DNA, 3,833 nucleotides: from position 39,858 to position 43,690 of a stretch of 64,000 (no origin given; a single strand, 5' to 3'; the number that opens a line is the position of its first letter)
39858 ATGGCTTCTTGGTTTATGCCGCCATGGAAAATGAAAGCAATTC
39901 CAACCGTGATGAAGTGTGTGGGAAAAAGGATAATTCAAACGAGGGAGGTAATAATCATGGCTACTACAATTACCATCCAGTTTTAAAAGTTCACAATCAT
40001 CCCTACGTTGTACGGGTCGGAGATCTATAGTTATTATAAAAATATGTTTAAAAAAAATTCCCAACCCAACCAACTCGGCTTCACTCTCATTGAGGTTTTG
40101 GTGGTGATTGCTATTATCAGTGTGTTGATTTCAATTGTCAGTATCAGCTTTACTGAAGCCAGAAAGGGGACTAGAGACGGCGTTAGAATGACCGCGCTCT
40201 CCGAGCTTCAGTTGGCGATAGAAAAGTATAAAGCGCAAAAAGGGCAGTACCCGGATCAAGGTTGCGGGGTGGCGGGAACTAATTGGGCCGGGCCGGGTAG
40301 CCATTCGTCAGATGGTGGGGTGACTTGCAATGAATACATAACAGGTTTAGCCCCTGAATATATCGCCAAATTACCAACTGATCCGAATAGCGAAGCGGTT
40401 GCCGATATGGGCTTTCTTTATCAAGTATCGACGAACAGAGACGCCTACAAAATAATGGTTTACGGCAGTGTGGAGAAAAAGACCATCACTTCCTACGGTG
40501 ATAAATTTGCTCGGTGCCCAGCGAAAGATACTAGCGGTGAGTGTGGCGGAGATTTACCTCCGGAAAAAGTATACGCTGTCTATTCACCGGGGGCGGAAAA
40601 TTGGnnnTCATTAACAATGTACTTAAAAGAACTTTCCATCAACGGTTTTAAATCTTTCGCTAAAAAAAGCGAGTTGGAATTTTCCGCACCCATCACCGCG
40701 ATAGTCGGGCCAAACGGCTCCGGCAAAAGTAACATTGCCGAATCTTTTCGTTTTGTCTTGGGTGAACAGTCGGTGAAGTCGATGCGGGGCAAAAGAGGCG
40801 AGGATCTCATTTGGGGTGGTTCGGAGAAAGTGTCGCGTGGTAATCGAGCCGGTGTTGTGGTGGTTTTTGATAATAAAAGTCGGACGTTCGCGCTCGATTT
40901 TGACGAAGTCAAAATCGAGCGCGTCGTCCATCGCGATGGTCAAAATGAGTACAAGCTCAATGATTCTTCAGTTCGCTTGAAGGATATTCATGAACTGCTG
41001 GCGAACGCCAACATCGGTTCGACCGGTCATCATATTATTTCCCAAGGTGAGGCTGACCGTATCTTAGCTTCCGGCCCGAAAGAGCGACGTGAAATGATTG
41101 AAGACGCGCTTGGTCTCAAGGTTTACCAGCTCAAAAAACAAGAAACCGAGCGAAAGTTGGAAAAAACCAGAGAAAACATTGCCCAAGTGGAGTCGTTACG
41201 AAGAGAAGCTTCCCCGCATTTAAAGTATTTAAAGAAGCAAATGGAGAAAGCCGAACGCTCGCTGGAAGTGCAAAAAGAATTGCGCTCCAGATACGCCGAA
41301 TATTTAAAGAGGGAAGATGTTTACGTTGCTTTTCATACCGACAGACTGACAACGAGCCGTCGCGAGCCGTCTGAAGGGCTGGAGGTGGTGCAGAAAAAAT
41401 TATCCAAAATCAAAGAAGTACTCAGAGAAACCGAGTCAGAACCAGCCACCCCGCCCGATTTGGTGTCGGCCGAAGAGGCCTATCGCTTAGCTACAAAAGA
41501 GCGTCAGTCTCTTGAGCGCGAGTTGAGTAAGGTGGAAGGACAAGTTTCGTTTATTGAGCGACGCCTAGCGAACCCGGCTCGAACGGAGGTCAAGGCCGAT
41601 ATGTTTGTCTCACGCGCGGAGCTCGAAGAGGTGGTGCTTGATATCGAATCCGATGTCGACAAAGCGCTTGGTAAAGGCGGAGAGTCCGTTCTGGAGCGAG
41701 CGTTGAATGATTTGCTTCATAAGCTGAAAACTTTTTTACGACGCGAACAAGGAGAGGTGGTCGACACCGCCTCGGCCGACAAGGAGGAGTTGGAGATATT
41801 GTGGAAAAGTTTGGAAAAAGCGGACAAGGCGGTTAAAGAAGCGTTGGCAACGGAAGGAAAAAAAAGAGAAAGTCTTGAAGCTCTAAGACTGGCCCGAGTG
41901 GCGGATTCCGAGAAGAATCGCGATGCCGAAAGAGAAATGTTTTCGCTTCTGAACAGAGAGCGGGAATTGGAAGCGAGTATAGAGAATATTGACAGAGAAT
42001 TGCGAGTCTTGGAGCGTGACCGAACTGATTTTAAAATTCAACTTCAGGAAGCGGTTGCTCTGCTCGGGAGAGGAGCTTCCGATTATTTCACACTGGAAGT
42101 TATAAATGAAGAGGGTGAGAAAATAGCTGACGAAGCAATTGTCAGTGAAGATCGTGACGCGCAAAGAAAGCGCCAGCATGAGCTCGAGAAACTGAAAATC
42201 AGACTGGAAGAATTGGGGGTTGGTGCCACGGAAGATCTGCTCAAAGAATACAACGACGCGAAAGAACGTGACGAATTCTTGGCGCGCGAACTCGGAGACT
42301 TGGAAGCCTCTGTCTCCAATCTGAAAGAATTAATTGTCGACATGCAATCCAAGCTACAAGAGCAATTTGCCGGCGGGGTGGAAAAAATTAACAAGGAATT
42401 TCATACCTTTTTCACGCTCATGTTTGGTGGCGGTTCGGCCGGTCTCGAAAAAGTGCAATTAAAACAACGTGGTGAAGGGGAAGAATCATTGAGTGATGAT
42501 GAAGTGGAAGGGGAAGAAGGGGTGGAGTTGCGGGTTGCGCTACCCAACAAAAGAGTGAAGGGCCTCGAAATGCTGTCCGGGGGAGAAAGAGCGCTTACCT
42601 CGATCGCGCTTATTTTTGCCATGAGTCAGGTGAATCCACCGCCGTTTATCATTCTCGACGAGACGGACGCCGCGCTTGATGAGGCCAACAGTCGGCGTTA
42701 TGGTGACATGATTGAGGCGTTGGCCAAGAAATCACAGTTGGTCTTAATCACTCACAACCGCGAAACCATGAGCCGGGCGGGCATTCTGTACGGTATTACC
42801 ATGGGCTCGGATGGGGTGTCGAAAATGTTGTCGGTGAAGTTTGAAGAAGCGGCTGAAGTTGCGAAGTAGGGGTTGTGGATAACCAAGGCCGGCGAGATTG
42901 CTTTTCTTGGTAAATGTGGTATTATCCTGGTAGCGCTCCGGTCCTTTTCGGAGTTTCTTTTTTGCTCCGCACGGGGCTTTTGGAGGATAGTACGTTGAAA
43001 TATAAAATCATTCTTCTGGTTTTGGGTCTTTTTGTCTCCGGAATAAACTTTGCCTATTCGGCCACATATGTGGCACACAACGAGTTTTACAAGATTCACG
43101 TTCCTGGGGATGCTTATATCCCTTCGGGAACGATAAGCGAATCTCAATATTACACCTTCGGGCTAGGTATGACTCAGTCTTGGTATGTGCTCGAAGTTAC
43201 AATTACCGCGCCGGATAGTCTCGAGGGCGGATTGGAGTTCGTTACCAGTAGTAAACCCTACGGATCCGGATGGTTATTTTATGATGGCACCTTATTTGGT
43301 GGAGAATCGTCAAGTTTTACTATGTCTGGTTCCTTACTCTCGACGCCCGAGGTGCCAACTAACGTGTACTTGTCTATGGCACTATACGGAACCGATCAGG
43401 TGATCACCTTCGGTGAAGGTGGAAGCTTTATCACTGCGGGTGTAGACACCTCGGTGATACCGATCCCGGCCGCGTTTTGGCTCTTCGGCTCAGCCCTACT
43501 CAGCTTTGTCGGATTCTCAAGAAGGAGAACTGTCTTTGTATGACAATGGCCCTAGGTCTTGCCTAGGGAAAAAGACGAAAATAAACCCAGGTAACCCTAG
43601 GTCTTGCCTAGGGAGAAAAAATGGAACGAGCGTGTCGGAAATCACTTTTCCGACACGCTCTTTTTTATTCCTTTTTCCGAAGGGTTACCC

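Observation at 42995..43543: PEP-CTERM-like sorting signal in a genome that also encodes an LPXTG-type sortase system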

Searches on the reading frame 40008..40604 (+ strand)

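Call 13: search_protein_families(library=pfam, proteins=[window:40008-40604:+], max_evalue=0.01)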
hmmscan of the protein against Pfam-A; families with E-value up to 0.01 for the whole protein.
window:40008-40604:+ (199 aa): 1 family
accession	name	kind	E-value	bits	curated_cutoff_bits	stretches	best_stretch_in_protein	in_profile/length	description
PF07963.17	N_methyl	-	2.9e-09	36.5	21.2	1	21-44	3-26/27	Prokaryotic N-terminal methylation motif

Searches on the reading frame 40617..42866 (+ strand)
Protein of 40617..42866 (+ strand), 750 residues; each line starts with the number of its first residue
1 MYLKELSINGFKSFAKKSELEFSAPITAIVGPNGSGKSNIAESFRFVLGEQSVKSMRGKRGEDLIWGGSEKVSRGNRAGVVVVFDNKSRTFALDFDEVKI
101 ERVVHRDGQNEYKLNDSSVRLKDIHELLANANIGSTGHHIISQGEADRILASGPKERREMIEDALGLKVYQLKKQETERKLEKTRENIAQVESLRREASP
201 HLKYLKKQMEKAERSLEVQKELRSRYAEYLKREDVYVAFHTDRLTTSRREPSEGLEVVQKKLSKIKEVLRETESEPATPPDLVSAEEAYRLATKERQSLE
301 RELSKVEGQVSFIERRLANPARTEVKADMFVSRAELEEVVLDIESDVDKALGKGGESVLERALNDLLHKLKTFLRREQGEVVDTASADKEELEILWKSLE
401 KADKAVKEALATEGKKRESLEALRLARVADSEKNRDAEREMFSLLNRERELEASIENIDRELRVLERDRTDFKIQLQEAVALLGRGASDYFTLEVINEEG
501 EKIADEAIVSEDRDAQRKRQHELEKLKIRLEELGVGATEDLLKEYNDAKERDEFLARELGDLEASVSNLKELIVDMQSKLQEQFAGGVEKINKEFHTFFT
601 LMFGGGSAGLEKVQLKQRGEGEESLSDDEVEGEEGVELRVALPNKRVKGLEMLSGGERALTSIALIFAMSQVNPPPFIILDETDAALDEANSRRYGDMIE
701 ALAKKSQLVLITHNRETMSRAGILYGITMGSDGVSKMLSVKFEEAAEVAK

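Call 71: find_related_loci(query=window:40617-42866:+, collection=metagenome_contigs, flank=6000)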
Query window:40617-42866:+ (750 aa) in metagenome_contigs; peptide patterns used: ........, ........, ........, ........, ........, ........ (x = any residue, [..] = any of these).
528 stretches matched a pattern; 44 encode a relative of the query (tblastn E <= 1e-3); 44 distinct loci.
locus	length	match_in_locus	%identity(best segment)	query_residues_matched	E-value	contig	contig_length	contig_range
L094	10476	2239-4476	76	1-750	0e+0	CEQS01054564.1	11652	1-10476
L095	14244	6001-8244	74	1-750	0e+0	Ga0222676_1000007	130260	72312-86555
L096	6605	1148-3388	72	1-750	0e+0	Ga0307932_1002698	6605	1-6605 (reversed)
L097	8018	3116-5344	72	1-750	0e+0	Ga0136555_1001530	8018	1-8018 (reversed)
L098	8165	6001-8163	74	1-725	0e+0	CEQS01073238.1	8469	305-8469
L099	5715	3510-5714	71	1-738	0e+0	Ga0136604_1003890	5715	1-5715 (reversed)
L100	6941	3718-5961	70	1-750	0e+0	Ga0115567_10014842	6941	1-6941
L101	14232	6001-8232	70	1-750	0e+0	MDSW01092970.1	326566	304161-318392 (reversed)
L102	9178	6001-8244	70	1-750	0e+0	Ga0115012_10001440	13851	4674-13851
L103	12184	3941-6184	69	1-750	0e+0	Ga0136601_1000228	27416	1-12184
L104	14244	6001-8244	69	1-750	0e+0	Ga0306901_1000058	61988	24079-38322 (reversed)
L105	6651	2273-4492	70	1-742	0e+0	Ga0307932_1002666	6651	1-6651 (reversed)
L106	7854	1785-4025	68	1-750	0e+0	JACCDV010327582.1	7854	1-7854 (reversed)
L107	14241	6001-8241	66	1-750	0e+0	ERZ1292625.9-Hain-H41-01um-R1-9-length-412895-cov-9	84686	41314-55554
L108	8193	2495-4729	58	1-750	0e+0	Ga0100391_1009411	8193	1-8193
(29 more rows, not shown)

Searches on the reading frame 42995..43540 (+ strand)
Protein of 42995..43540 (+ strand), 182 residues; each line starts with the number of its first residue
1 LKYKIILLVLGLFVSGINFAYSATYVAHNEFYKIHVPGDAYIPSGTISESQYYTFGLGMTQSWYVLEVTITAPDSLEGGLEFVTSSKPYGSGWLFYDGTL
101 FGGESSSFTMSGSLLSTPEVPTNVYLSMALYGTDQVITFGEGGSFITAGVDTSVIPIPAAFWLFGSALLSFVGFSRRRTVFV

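Call 6: search_protein_families(library=ncbifam, proteins=[window:42995-43540:+], max_evalue=10)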
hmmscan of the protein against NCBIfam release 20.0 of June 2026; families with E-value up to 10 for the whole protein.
window:42995-43540:+ (182 aa): 4 families
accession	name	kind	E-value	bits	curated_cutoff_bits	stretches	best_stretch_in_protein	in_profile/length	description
NF033554.9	floc_PepA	equivalog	2.3e-05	24.3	80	1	99-179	174-261/261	flocculation-associated PEP-CTERM protein PepA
NF046088.1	anchor_EppA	equivalog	0.0026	18.1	90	1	151-179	29-57/58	EPS-associated small membrane protein EppA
NF041538.1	PEP_EDSA_1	subfamily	0.018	14.7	100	1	150-178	280-307/307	EDSAP-1 family PEP-CTERM protein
TIGR03370.1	VPLPA-CTERM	domain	0.029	14.4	25.35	1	155-178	1-24/25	VPLPA-CTERM sorting domain-containing protein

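Call 7: search_protein_families(library=pfam, proteins=[window:42995-43540:+], max_evalue=10)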
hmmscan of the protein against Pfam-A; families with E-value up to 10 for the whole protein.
window:42995-43540:+ (182 aa): 0 families

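Call 9: find_homologous_proteins(query=window:42995-43540:+, max_evalue=0.01)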
Query window:42995-43540:+ (182 aa): 3 proteins with E <= 0.01 among 171 candidates.
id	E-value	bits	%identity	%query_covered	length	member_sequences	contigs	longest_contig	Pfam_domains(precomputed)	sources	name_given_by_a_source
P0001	1.2e-112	392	99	100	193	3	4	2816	-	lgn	-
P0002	1.6e-4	39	79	15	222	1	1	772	-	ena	-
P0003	5.8e-4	37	63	21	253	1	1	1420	-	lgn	-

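Call 11: find_encoding_contigs(protein=P0001, flank=10000, max_places=10)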
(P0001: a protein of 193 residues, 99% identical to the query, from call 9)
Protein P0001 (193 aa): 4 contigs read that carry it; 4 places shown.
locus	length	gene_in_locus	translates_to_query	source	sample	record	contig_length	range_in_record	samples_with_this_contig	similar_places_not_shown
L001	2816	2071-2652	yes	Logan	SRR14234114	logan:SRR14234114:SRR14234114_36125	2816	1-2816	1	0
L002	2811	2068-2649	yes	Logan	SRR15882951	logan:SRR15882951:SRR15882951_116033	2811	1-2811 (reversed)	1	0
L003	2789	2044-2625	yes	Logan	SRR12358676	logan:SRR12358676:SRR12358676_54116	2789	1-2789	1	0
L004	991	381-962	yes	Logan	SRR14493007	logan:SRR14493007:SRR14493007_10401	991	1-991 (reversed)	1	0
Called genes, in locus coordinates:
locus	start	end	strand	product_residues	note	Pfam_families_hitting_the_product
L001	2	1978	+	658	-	?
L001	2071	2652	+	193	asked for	-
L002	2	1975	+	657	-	?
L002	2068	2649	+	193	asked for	-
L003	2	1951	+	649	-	?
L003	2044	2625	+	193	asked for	-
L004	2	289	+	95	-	?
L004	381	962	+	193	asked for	-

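Call 25: search_protein_families(library=ncbifam, proteins=[P0002, P0003], max_evalue=1)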
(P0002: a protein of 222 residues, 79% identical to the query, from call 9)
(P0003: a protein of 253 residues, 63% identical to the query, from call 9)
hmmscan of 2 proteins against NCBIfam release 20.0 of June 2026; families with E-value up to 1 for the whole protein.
P0002 (222 aa): 7 families
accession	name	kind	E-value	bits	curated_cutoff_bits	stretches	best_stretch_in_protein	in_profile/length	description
TIGR03370.1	VPLPA-CTERM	domain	9.7e-06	25.5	25.35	1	197-220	1-24/25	VPLPA-CTERM sorting domain-containing protein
NF033554.9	floc_PepA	equivalog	2.5e-05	24.2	80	1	195-221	235-261/261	flocculation-associated PEP-CTERM protein PepA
NF046088.1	anchor_EppA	equivalog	4.2e-05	23.8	90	1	191-221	27-57/58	EPS-associated small membrane protein EppA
NF041538.1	PEP_EDSA_1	subfamily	0.004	16.9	100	1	195-220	281-307/307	EDSAP-1 family PEP-CTERM protein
NF038125.1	PEP_CTERM_THxN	subfamily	0.0043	16.7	85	1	189-220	215-246/246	THxN family PEP-CTERM protein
TIGR02595.1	PEP_CTERM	domain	0.02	15.7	16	1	197-220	1-23/24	PEP-CTERM sorting domain-containing protein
NF041927.1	Xrt_dep_XDP1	equivalog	0.12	12.3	125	1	196-220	218-242/242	exosortase-dependent surface protein XDP1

P0003 (253 aa): 6 families
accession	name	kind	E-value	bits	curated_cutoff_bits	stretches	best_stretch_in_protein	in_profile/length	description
NF033554.9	floc_PepA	equivalog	2.4e-05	24.3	80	1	226-252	235-261/261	flocculation-associated PEP-CTERM protein PepA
NF046088.1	anchor_EppA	equivalog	3.4e-05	24.1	90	1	213-252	20-57/58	EPS-associated small membrane protein EppA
TIGR03370.1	VPLPA-CTERM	domain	0.00013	21.9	25.35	1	228-252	1-25/25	VPLPA-CTERM sorting domain-containing protein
NF041927.1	Xrt_dep_XDP1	equivalog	0.0087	16.1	125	1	226-251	217-242/242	exosortase-dependent surface protein XDP1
NF041538.1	PEP_EDSA_1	subfamily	0.033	13.9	100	1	228-251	284-306/307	EDSAP-1 family PEP-CTERM protein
TIGR02595.1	PEP_CTERM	domain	0.081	13.8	16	1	228-252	1-24/24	PEP-CTERM sorting domain-containing protein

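Call 81: search_protein_families(library=ncbifam, alignment_id=A7, max_evalue=0.05)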
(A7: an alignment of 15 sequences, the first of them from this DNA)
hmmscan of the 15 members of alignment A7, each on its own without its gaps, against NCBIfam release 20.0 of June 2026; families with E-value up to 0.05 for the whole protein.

A. member 1, seq(182 aa): 4 families
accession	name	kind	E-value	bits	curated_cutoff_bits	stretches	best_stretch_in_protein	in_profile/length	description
NF033554.9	floc_PepA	equivalog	2.3e-05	24.3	80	1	99-179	174-261/261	flocculation-associated PEP-CTERM protein PepA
NF046088.1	anchor_EppA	equivalog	0.0026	18.1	90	1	151-179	29-57/58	EPS-associated small membrane protein EppA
NF041538.1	PEP_EDSA_1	subfamily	0.018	14.7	100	0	150-178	280-307/307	EDSAP-1 family PEP-CTERM protein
TIGR03370.1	VPLPA-CTERM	domain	0.029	14.4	25.35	1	155-178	1-24/25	VPLPA-CTERM sorting domain-containing protein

B. families by the number of members that match (of 15 scanned): 18 families
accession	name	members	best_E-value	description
NF033554.9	floc_PepA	7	6.9e-06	flocculation-associated PEP-CTERM protein PepA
NF038129.1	PEP_NF038129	7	1.6e-05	NF038129 family PEP-CTERM protein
NF041538.1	PEP_EDSA_1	6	2.9e-05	EDSAP-1 family PEP-CTERM protein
NF038125.1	PEP_CTERM_THxN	6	0.00099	THxN family PEP-CTERM protein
NF038126.1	PEP_CTERM_FxDxF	5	1.5e-08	FxDxF family PEP-CTERM protein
TIGR03370.1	VPLPA-CTERM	5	8.7e-06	VPLPA-CTERM sorting domain-containing protein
NF046088.1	anchor_EppA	4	0.0026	EPS-associated small membrane protein EppA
NF033947.0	PEP-cistern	4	0.0047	cistern family PEP-CTERM protein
NF038119.1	PEP_CTERM_MHFG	3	1.7e-06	MHFG family PEP-CTERM protein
NF038124.1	PEP_CTERM_TLD_A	3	0.00089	PEP_CTERM-anchored TLD domain-containing protein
TIGR02595.1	PEP_CTERM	2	0.00045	PEP-CTERM sorting domain-containing protein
NF038118.1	PEP_CTERM_CCXG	2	0.0055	CCXG family PEP-CTERM protein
NF038120.1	PEP_CTERM_QFxxD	2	0.0084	NF038120 family PEP-CTERM protein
NF035944.1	PEPxxWA-CTERM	1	7.4e-08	PEPxxWA-CTERM sorting domain-containing protein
TIGR03901.2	MYXO-CTERM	1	0.00044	MYXO-CTERM sorting domain-containing protein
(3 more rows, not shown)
